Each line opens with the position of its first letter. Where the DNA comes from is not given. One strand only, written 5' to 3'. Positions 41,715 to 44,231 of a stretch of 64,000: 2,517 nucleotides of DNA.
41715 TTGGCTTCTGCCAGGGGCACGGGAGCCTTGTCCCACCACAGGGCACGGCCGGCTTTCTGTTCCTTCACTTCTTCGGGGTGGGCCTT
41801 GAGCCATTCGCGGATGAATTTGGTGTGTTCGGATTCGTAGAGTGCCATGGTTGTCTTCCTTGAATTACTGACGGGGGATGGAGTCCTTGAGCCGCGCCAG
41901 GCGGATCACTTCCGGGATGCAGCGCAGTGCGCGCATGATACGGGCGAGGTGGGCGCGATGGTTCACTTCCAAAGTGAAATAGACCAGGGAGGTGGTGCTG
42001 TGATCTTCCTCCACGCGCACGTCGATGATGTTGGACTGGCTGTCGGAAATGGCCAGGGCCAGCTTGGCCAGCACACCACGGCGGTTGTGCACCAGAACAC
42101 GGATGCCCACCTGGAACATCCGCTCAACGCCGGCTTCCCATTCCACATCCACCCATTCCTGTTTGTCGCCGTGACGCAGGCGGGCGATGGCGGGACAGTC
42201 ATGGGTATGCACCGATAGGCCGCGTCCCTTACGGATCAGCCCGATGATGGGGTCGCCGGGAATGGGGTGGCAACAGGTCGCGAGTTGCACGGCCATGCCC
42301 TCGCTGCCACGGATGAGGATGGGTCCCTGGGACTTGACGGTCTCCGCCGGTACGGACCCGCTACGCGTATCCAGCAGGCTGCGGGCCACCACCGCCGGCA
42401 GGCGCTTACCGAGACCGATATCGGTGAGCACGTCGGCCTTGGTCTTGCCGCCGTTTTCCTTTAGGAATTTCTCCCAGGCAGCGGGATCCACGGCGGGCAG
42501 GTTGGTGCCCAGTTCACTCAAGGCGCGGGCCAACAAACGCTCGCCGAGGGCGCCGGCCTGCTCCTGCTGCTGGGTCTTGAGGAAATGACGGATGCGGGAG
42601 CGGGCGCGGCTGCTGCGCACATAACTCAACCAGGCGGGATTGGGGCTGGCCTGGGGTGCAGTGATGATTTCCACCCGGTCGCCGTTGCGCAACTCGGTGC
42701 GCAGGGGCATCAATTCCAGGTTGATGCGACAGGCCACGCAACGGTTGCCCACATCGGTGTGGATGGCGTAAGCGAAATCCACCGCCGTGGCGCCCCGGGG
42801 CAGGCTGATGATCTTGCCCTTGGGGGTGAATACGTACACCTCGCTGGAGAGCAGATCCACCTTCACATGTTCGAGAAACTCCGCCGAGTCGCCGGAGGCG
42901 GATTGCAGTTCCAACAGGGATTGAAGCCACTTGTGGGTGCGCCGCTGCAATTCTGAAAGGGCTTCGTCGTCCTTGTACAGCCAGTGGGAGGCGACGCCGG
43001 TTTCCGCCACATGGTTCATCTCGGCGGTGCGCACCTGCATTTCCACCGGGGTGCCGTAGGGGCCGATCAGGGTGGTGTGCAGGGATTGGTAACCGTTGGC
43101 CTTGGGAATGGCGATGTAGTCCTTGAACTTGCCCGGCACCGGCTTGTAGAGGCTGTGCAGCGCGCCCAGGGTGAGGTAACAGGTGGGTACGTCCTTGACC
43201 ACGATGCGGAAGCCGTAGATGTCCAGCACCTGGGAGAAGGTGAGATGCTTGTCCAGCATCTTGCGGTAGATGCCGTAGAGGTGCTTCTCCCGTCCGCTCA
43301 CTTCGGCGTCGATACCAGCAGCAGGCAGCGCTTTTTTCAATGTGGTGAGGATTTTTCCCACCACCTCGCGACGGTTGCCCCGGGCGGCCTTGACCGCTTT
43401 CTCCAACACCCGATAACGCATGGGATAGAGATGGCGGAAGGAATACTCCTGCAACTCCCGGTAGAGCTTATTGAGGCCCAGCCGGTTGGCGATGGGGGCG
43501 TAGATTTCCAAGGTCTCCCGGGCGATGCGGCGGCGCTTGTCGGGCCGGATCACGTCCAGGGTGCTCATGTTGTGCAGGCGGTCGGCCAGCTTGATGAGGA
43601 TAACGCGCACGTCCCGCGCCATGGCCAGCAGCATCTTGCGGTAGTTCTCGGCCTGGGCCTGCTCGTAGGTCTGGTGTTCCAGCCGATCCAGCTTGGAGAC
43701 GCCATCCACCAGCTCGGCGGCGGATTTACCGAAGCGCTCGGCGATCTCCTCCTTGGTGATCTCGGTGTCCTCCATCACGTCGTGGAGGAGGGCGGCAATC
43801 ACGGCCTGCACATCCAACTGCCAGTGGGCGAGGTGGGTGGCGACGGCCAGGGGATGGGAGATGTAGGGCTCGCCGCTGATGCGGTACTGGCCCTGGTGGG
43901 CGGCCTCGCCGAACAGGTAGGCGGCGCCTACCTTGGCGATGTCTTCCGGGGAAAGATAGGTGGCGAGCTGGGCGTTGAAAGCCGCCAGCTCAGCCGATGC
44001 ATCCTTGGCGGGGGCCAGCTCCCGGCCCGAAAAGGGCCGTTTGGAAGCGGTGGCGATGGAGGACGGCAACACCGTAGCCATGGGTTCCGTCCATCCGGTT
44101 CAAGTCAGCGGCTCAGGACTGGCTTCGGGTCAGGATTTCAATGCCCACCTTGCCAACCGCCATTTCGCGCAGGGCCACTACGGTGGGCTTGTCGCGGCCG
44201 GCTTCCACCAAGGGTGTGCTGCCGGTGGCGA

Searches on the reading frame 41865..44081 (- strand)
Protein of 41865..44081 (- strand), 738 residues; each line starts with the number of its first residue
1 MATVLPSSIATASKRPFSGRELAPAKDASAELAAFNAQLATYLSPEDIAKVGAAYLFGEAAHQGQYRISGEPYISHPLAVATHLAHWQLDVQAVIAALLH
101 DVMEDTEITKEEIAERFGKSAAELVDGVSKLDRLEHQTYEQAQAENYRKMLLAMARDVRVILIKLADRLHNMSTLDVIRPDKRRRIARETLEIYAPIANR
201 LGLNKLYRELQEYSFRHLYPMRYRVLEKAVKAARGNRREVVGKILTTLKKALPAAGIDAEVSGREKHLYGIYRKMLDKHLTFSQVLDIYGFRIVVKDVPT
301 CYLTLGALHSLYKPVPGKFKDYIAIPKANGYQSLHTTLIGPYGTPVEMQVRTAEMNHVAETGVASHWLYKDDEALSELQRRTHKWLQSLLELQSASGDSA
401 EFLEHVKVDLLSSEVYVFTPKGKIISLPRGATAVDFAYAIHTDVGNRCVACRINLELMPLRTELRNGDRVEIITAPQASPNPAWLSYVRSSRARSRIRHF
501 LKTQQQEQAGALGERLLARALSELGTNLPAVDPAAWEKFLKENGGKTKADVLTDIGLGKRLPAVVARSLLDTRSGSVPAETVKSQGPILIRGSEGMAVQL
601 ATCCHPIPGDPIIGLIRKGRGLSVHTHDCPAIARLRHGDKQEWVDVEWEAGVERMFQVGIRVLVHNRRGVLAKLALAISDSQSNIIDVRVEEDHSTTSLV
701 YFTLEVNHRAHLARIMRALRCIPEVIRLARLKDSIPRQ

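Call 46: search_protein_families(library=ncbifam, proteins=[window:41865-44081:-], max_evalue=1e-10)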
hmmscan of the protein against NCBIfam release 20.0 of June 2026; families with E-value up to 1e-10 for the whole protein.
window:41865-44081:- (738 aa): 3 families
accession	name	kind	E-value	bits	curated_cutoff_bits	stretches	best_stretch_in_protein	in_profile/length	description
NF008303.0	PRK11092.1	equivalog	3.8e-261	868.2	947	1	35-732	7-701/702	bifunctional GTP diphosphokinase/guanosine-3',5'-bis pyrophosphate 3'-pyrophosphohydrolase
TIGR00691.1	spoT_relA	subfamily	1.1e-231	770.9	499.2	1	54-728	1-685/687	RelA/SpoT family protein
NF008124.0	PRK10872.1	equivalog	6.1e-139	464.8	728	1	83-733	65-743/744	GTP diphosphokinase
